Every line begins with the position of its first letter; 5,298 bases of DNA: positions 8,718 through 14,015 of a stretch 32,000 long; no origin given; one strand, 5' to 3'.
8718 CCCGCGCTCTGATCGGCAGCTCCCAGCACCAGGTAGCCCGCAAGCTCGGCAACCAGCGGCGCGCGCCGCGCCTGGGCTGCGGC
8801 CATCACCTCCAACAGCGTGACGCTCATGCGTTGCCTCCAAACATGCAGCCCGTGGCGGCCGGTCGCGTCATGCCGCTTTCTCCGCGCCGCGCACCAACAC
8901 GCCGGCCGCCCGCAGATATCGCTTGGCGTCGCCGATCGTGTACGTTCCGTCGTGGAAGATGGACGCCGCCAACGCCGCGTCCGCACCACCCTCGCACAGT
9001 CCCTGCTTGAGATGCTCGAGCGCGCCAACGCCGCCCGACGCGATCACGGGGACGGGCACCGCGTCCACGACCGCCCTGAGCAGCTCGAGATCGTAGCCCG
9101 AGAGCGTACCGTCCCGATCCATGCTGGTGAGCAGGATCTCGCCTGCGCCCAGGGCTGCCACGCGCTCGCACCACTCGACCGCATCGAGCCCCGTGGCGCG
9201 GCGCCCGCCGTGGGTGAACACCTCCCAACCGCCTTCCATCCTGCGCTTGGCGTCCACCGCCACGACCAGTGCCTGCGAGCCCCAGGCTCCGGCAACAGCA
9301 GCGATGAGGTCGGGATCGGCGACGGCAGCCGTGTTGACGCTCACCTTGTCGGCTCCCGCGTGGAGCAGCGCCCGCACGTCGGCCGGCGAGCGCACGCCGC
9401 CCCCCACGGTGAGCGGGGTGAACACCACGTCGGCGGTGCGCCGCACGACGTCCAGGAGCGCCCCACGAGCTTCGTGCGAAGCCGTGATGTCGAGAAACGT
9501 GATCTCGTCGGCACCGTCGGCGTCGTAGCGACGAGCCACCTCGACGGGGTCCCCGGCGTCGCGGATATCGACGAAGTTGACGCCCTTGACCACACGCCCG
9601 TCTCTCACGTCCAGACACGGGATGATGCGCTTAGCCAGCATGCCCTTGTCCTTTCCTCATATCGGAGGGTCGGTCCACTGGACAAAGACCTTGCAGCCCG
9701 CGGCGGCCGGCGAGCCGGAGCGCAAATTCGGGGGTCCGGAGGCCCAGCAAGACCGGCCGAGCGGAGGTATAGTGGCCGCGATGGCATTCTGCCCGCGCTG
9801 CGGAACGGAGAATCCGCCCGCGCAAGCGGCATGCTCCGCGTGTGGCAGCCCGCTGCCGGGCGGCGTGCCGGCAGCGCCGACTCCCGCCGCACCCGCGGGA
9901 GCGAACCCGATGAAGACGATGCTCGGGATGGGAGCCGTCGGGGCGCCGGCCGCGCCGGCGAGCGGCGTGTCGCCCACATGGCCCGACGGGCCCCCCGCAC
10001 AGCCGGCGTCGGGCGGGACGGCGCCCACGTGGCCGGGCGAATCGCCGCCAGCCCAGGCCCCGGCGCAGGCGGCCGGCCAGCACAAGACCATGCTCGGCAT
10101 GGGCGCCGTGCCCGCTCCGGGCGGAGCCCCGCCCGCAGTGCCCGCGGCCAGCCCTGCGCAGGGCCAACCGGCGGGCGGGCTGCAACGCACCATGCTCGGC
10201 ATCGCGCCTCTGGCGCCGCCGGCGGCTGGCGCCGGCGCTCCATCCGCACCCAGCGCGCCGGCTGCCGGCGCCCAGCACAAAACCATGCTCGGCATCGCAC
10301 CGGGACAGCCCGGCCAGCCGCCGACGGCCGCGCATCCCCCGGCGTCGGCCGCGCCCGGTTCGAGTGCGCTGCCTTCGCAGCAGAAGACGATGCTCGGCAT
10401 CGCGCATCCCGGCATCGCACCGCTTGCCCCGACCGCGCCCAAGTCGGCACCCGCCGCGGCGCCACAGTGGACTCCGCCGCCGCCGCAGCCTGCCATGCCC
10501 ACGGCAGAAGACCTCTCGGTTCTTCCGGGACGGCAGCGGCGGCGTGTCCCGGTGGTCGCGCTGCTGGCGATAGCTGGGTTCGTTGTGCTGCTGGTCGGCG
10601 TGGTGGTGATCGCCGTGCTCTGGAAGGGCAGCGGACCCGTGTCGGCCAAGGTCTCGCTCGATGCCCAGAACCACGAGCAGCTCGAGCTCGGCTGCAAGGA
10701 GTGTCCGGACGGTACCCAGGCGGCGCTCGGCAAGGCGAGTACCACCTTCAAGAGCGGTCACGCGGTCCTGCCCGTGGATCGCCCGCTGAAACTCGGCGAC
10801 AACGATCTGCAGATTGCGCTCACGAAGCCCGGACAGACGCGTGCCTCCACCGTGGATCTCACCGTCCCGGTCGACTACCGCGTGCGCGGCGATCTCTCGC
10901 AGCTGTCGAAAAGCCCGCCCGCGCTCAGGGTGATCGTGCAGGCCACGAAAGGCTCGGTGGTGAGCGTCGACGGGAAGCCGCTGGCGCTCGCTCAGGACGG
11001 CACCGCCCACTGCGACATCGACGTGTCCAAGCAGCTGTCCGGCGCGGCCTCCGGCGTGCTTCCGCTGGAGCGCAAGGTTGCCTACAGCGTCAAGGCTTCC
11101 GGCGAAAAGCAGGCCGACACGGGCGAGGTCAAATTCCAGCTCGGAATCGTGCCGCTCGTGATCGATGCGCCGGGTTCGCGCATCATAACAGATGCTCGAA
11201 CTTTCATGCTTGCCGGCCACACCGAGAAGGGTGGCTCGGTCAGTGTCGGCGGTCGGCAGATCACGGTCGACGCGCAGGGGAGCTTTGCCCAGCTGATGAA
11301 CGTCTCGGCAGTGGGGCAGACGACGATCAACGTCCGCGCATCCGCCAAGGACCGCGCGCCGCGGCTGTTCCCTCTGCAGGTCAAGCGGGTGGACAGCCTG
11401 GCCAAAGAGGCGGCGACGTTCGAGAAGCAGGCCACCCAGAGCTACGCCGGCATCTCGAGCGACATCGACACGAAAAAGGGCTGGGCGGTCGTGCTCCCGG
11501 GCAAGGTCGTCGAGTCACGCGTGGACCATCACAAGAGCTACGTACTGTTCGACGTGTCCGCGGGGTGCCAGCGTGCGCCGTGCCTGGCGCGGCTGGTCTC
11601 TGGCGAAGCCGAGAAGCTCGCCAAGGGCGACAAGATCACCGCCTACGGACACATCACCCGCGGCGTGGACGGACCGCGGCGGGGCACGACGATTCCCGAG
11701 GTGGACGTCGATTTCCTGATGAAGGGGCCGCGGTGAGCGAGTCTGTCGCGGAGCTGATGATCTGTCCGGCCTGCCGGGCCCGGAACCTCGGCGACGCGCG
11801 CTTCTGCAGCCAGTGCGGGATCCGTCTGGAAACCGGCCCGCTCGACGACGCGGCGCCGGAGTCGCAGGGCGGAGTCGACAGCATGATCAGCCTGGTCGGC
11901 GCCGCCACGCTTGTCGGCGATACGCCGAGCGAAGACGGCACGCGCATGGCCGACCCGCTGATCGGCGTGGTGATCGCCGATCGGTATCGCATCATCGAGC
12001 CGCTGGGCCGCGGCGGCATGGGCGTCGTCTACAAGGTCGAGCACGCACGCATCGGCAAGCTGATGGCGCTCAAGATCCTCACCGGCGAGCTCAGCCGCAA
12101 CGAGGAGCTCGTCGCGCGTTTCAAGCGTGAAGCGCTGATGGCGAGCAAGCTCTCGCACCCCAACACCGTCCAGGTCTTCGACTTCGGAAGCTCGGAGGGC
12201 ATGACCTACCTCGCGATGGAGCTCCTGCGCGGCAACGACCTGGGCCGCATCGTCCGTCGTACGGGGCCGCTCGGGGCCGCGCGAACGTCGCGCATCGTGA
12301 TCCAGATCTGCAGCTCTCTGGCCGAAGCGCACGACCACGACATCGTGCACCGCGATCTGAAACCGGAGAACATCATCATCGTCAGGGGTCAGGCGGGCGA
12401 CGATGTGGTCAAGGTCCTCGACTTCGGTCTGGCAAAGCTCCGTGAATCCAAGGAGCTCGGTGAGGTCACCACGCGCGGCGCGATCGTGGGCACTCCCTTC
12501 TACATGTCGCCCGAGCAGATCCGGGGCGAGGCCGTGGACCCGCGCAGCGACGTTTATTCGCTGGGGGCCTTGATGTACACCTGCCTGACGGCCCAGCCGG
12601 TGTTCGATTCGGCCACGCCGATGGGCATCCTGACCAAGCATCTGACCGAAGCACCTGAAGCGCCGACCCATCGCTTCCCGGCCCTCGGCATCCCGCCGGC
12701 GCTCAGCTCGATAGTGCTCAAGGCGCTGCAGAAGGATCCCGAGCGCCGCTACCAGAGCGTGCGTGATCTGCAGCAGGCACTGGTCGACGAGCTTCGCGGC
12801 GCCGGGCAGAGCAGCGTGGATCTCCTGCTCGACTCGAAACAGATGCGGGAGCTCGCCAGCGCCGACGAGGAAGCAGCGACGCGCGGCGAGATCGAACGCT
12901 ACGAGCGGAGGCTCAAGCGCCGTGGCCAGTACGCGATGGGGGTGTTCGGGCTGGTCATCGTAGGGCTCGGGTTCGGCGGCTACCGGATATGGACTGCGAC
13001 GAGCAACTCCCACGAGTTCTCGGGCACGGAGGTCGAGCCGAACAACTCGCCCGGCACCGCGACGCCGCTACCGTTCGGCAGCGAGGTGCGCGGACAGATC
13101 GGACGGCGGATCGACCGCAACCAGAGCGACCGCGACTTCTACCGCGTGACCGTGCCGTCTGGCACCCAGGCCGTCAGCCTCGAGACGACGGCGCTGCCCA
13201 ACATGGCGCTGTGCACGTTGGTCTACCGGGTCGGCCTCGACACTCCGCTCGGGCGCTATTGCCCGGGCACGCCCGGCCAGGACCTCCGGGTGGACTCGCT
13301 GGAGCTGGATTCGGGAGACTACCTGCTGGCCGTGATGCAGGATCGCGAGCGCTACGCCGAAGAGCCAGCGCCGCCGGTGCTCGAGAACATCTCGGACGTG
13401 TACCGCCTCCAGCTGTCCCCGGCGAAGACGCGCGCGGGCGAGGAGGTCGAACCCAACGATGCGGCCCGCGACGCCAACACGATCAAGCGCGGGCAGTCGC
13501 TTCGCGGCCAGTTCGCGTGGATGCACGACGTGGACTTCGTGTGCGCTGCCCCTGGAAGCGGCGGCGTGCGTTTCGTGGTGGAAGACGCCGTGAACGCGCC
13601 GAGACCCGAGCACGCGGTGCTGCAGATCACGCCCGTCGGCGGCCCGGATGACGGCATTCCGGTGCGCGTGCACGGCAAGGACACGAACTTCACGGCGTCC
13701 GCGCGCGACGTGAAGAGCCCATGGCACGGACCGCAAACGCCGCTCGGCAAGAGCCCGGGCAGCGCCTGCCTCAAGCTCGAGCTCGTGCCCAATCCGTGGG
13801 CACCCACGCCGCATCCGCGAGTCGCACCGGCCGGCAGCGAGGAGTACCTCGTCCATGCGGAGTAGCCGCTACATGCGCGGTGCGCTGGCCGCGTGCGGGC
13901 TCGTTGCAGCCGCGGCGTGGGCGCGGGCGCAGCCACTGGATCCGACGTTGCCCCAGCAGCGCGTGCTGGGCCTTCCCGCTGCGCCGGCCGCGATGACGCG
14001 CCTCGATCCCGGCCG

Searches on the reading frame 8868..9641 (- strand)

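Call 29: search_protein_families(library=pfam, proteins=[window:8868-9641:-], max_evalue=0.001)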
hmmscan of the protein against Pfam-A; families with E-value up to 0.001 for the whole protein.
window:8868-9641:- (257 aa): 5 families
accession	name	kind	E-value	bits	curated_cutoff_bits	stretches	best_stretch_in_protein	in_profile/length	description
PF00977.27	His_biosynth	-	4e-83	278.8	23.6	1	5-234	1-227/228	Histidine biosynthesis protein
PF01207.24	Dus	-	6.4e-07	29.2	20.4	0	153-225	139-213/311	Dihydrouridine synthase (Dus)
PF03060.21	NMO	-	1.3e-06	28.5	28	1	185-226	182-223/331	Nitronate monooxygenase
PF02581.23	TMP-TENI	-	2.6e-05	24.1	27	0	161-207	116-160/180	Thiamine monophosphate synthase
PF05690.20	ThiG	-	0.00015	21.6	23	0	66-119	170-219/247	Thiazole biosynthesis protein ThiG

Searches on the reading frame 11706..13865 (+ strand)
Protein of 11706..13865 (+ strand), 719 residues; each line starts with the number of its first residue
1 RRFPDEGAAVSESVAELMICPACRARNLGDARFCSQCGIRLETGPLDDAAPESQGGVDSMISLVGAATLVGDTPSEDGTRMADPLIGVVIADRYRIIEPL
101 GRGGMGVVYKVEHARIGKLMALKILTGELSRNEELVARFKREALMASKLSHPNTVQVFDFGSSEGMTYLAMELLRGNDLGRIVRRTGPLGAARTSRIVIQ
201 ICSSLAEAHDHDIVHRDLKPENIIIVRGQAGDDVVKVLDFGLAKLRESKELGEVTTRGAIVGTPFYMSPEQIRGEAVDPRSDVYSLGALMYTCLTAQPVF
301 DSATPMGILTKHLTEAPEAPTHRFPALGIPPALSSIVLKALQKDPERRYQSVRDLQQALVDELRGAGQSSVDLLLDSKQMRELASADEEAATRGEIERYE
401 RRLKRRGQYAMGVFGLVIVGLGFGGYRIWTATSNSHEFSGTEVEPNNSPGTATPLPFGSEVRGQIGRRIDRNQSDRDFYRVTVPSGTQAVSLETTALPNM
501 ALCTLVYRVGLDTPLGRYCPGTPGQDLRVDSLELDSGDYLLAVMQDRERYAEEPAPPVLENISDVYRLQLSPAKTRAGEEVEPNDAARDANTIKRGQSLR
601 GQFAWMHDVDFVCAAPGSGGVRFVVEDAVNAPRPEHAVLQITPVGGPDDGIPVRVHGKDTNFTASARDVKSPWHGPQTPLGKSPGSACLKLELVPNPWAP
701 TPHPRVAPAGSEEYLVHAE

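Call 29: search_protein_families(library=pfam, proteins=[window:11706-13865:+], max_evalue=0.001)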
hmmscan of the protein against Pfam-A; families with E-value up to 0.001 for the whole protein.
window:11706-13865:+ (719 aa): 3 families
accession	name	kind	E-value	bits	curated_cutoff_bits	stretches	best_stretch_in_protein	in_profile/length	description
PF00069.31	Pkinase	-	9e-48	163.4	31.7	1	94-351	1-254/263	Protein kinase domain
PF07714.23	PK_Tyr_Ser-Thr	-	3e-27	96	23.1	1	96-350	3-250/258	Protein tyrosine and serine/threonine kinase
PF13240.11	Zn_Ribbon_1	-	9.9e-05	22.4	25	1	20-38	2-20/23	zinc-ribbon domain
